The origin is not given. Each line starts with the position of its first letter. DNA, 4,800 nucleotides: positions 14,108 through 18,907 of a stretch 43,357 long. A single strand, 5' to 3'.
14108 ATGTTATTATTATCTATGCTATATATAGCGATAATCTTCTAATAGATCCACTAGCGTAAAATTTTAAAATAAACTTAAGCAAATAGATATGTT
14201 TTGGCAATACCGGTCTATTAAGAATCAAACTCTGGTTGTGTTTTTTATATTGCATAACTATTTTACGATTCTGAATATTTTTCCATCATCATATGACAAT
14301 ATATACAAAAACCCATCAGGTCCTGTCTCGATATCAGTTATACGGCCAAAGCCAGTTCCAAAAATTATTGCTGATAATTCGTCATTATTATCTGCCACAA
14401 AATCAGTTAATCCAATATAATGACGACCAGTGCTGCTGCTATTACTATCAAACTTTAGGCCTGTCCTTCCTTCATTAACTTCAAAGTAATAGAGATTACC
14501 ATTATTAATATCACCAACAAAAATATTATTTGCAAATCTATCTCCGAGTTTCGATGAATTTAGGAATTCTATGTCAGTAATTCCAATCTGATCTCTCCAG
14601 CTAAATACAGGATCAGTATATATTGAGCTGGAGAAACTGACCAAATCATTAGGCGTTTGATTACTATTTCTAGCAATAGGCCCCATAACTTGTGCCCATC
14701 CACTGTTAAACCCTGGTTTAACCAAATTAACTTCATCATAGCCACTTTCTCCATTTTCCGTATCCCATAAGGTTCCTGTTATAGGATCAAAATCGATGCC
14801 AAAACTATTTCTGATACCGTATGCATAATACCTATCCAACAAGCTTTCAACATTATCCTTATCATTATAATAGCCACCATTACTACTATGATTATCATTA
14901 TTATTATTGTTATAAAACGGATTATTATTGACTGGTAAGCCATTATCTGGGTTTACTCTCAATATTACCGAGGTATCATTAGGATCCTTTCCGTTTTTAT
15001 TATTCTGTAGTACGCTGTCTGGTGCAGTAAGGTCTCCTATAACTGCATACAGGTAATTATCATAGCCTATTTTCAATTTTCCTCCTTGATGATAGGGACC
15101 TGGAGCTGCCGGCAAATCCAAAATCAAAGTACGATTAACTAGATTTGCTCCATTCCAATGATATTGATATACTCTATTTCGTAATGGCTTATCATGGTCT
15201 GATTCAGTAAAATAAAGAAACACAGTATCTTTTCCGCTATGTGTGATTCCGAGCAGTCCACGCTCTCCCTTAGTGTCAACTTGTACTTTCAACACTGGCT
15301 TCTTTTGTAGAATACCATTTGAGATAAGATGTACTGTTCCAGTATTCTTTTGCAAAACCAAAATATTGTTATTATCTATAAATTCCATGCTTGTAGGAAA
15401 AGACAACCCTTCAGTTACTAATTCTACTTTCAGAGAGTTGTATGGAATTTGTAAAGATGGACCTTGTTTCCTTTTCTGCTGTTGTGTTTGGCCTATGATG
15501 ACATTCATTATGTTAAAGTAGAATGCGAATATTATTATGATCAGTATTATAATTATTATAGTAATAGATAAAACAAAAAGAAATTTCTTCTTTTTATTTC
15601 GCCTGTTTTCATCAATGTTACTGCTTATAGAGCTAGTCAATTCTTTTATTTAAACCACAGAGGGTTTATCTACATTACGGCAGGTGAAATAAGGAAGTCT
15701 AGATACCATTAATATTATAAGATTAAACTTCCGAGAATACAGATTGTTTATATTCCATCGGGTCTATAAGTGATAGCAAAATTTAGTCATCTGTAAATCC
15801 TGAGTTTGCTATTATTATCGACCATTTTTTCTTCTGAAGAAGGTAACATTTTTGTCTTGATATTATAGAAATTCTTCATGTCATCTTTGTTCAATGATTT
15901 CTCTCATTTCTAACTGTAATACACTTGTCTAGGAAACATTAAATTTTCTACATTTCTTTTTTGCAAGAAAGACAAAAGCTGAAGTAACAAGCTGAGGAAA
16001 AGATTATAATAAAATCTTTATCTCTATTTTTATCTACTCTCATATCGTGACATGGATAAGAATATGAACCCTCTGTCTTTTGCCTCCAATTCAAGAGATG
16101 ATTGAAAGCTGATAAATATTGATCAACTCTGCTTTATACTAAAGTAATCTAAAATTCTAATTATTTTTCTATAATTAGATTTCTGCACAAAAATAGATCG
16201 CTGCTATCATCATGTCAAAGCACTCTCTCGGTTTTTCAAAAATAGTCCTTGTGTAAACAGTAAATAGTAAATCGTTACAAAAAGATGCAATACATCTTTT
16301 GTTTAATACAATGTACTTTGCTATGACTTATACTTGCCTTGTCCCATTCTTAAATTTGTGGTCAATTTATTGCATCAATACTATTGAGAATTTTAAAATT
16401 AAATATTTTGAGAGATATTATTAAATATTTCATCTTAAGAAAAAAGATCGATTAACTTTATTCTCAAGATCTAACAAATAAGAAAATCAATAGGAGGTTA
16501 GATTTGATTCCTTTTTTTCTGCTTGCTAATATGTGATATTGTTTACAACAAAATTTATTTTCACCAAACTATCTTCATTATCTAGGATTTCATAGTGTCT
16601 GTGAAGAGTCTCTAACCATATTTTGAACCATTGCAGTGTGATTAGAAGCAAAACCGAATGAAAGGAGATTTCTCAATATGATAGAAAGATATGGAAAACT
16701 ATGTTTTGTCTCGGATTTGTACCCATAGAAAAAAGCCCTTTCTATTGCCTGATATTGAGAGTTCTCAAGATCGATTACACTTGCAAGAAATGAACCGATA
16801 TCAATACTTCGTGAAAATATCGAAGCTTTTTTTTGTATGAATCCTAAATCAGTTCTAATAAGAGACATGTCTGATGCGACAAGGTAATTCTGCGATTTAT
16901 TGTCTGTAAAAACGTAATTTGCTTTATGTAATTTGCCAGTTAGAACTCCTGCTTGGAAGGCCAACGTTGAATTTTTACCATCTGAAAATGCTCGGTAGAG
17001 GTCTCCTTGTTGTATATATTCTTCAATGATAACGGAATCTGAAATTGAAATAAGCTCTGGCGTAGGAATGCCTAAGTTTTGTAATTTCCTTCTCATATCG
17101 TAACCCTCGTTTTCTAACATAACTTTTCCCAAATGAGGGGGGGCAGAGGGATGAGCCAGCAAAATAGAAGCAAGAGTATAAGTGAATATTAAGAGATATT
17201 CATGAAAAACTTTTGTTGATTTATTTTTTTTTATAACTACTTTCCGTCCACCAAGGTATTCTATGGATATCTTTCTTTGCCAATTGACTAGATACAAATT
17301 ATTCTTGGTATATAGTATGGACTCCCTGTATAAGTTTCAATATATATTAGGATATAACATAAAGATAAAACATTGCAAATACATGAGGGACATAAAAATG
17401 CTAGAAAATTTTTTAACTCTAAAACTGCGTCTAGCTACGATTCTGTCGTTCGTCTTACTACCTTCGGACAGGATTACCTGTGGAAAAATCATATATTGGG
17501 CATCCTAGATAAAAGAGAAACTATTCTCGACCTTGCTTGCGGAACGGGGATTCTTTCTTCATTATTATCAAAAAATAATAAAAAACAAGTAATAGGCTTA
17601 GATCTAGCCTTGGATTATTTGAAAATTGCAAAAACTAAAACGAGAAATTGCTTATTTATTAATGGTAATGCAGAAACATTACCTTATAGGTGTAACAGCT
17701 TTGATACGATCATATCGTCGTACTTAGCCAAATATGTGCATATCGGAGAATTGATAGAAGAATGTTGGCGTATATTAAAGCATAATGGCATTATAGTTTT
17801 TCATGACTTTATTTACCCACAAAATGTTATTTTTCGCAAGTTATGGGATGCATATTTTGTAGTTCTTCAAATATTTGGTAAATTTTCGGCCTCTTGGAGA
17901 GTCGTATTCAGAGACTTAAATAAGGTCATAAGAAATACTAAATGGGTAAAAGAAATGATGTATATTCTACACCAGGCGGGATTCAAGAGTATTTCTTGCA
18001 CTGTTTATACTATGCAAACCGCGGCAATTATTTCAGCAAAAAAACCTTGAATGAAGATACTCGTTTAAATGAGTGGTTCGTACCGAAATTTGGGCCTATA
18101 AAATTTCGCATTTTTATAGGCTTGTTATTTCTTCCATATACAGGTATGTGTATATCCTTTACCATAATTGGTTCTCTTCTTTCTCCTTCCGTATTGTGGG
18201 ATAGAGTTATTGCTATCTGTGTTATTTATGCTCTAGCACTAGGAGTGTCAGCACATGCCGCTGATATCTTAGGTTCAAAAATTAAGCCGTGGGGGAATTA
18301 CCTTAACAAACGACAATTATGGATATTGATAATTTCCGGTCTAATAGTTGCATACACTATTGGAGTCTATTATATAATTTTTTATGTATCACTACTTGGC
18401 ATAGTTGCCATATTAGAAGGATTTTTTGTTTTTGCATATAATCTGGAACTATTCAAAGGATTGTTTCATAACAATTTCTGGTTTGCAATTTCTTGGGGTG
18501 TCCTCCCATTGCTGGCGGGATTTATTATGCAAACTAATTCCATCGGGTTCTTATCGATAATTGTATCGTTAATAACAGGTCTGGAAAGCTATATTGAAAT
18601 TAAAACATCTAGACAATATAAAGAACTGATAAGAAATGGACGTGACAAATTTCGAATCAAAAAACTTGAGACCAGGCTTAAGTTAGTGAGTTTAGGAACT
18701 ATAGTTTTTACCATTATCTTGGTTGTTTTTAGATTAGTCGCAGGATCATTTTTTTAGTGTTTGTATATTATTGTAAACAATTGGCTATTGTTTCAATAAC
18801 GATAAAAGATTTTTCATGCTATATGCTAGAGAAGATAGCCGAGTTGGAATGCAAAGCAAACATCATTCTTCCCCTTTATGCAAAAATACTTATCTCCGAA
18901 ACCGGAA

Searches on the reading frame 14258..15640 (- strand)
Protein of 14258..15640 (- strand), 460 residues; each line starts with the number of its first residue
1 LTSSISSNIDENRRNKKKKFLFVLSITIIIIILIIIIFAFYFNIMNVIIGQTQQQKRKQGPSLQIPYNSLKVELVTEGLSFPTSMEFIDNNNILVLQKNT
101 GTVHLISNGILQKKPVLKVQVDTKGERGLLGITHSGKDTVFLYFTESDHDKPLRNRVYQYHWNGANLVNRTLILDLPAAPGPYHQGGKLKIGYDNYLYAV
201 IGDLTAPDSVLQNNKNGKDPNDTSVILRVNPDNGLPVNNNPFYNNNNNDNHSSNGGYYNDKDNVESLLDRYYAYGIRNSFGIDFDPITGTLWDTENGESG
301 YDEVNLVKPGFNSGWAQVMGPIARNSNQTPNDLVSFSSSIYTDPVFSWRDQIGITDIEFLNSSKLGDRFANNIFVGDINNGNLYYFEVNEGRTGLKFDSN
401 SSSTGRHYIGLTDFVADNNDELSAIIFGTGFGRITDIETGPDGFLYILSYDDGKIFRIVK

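Call 14: search_protein_families(library=pfam, proteins=[window:14258-15640:-], max_evalue=0.001)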
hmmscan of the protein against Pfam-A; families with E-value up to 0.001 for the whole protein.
window:14258-15640:- (460 aa): 1 family
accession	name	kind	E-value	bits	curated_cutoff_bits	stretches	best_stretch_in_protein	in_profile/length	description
PF07995.17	GSDH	-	1.8e-42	146.3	25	1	80-457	2-332/332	Glucose / Sorbosone dehydrogenase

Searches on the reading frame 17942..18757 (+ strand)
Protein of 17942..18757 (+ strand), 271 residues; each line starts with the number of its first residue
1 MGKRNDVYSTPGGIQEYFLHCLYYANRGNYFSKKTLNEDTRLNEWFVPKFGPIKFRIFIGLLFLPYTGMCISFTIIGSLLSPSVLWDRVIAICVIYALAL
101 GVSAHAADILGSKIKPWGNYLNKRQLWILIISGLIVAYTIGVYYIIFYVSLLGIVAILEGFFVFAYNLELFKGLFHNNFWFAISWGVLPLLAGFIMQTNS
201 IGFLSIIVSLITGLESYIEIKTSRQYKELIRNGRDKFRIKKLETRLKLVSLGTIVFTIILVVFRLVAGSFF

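Call 14: search_protein_families(library=pfam, proteins=[window:17942-18757:+], max_evalue=0.001)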
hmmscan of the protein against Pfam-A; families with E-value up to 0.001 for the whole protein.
window:17942-18757:+ (271 aa): 1 family
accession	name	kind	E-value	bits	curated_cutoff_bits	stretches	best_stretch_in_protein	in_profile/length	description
PF01040.23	UbiA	-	0.00016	21.5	34.2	1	122-263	65-200/250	UbiA prenyltransferase family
